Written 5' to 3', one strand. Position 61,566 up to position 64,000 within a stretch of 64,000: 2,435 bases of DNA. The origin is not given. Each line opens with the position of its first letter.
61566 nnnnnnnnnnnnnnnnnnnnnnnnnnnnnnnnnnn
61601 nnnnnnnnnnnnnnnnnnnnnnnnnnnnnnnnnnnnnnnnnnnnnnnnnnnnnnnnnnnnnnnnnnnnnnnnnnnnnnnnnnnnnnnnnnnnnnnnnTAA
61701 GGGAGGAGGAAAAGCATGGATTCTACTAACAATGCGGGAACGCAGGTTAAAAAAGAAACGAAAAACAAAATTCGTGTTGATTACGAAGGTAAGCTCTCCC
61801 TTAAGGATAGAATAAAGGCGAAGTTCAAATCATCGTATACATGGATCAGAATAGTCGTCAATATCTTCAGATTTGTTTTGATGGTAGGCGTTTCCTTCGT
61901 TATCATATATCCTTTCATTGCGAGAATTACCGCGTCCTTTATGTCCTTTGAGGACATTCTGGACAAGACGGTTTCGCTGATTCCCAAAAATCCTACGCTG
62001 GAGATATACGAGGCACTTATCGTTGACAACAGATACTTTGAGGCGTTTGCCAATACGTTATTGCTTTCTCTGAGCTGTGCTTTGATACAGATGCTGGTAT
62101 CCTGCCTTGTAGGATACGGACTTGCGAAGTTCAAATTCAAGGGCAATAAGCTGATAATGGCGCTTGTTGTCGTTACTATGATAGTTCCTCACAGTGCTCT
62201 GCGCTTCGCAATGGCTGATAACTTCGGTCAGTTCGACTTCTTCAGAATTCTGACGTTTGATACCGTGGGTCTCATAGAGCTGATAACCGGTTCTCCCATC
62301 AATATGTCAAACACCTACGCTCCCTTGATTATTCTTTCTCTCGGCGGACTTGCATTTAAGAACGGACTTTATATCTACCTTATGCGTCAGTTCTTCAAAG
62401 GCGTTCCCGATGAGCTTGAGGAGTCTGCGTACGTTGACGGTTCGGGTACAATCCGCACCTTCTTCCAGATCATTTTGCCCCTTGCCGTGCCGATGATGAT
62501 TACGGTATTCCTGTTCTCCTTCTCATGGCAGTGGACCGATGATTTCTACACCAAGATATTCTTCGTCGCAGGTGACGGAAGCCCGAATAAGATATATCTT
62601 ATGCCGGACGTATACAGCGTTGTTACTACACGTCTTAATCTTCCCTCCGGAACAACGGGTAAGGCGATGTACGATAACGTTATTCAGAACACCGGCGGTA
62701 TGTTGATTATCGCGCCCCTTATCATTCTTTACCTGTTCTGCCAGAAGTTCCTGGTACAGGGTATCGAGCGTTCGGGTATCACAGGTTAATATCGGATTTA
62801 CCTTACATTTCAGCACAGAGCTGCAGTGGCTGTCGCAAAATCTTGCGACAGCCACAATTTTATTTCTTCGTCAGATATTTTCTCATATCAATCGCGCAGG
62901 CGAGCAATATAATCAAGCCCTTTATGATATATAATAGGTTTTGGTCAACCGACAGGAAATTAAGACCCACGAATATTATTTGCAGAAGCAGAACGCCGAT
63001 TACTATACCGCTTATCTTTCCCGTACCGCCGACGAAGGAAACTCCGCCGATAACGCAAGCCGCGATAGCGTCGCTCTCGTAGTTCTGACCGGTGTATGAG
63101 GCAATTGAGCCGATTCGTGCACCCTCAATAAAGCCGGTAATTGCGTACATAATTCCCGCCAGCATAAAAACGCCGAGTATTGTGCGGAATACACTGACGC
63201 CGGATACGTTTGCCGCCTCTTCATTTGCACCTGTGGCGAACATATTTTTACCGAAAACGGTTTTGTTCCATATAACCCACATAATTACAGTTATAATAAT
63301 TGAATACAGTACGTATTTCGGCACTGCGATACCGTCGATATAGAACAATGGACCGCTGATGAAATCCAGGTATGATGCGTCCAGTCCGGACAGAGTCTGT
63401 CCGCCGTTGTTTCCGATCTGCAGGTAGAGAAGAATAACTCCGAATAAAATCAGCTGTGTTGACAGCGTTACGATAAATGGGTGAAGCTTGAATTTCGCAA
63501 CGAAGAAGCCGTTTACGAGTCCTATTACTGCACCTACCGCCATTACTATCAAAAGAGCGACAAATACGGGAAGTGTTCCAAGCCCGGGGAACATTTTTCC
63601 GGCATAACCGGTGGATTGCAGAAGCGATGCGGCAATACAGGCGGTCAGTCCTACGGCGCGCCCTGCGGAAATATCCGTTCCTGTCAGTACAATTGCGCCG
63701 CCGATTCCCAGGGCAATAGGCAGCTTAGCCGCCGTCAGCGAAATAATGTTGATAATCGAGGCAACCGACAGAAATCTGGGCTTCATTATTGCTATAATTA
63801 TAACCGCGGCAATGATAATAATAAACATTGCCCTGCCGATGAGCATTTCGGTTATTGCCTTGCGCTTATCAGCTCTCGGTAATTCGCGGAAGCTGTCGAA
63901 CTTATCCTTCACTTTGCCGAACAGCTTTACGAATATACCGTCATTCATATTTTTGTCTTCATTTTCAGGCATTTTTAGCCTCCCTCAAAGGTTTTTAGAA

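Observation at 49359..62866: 13-kb seven-gene operon: one giant binding protein, two permease pairs, a propeller-Yip1 fusion and a 1231-aa secreted protein, with no ATPase and no regulator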

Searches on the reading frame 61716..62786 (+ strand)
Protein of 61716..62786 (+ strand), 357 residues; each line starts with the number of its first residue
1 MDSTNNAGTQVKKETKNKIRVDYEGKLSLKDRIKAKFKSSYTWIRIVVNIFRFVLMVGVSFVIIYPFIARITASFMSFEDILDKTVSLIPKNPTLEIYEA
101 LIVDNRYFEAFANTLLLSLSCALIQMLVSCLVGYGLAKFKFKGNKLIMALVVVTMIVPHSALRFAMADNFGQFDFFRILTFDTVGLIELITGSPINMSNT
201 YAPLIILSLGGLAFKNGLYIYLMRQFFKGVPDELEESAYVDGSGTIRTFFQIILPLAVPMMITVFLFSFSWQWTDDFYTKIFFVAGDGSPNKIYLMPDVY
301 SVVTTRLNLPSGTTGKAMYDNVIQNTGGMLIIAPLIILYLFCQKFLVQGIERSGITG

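Call 3: search_protein_families(library=pfam, proteins=[window:61716-62786:+], max_evalue=0.01)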
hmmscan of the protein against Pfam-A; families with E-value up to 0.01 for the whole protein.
window:61716-62786:+ (357 aa): 1 family
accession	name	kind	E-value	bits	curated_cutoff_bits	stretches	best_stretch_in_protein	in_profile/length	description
PF00528.27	BPD_transp_1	-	6.3e-11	42.8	26.4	1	131-275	3-124/184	Binding-protein-dependent transport system inner membrane component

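Call 4: search_protein_families(library=ncbifam, proteins=[window:61716-62786:+], max_evalue=0.01)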
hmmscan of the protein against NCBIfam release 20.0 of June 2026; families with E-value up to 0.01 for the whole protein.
window:61716-62786:+ (357 aa): 16 families
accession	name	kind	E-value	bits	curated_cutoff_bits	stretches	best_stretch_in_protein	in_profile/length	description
NF008210.0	PRK10973.1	equivalog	5.2e-16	59.1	297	1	47-350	7-276/281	sn-glycerol-3-phosphate ABC transporter permease UgpE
NF008231.0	PRK10998.1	equivalog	1e-14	54.8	261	1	110-270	84-224/296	maltose ABC transporter permease MalG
NF040839.1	tungstate_WtpB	equivalog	1.8e-13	50.7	340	1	94-269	29-190/251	tungstate ABC transporter permease WtpB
NF040932.1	ABC_arch_GlcU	equivalog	2.8e-11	43.6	340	1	54-285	7-213/272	glucose ABC transporter permease GlcU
NF007047.0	PRK09500.1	equivalog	5.3e-11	42.6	326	2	59-162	14-111/257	spermidine/putrescine ABC transporter permease PotC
TIGR01581.1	Mo_ABC_porter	hypoth_equivalog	1.5e-10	40.9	210.3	1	102-270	14-169/225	ABC transporter permease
TIGR02139.1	permease_CysT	equivalog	1.1e-08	35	246.1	1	92-287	33-213/265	sulfate ABC transporter permease subunit CysT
TIGR02141.1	modB_ABC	equivalog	2e-08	34.1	182.6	1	114-270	3-146/208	molybdate ABC transporter permease subunit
NF006939.0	PRK09421.1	equivalog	2.3e-08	33.7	262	1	109-285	10-173/230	molybdate ABC transporter permease subunit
NF007852.0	PRK10561.1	equivalog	2.4e-06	27.6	335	1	89-309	50-263/295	sn-glycerol-3-phosphate ABC transporter permease UgpA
NF007044.0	PRK09497.1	equivalog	1.3e-05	24.8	348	1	53-266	10-212/285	spermidine/putrescine ABC transporter permease PotB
NF008208.0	PRK10971.1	equivalog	3.4e-05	23.5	415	1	96-287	45-221/277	sulfate/thiosulfate ABC transporter permease CysT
TIGR00969.1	3a0106s02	subfamily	6.2e-05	22.6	240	0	95-161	47-113/272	sulfate ABC transporter permease subunit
NF008232.0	PRK10999.1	equivalog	0.00027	19.8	392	1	222-273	393-444/520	maltose ABC transporter permease MalF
NF007889.0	PRK10592.1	equivalog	0.0012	18.5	476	1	231-291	167-225/281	putrescine ABC transporter permease PotI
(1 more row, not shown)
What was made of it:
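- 61716..62789 (+): g7: MalG-like permease of the second pair, with an EAA loop. BPD_transp_1 at 6.3e-11 and UgpE at 5e-16 (calls 3, 4).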

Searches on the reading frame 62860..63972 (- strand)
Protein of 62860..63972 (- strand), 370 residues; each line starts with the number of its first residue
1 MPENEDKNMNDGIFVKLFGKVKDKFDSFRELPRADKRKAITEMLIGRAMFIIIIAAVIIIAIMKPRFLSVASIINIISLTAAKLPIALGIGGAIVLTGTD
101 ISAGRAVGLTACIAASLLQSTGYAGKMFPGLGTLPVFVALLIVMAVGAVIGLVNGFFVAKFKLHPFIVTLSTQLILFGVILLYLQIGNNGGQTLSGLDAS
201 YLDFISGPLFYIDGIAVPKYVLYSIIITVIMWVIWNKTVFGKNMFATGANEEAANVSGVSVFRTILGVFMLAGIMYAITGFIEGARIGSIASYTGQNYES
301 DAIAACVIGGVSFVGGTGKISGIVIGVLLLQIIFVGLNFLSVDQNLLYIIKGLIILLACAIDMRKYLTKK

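Call 7: search_protein_families(library=pfam, proteins=[window:62860-63972:-], max_evalue=0.001)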
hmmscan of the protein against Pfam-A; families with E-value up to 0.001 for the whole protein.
window:62860-63972:- (370 aa): 1 family
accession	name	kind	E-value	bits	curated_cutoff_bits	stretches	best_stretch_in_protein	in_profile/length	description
PF02653.21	BPD_transp_2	-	3.8e-34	118.5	26.8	1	73-358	2-268/269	Branched-chain amino acid transport system / permease component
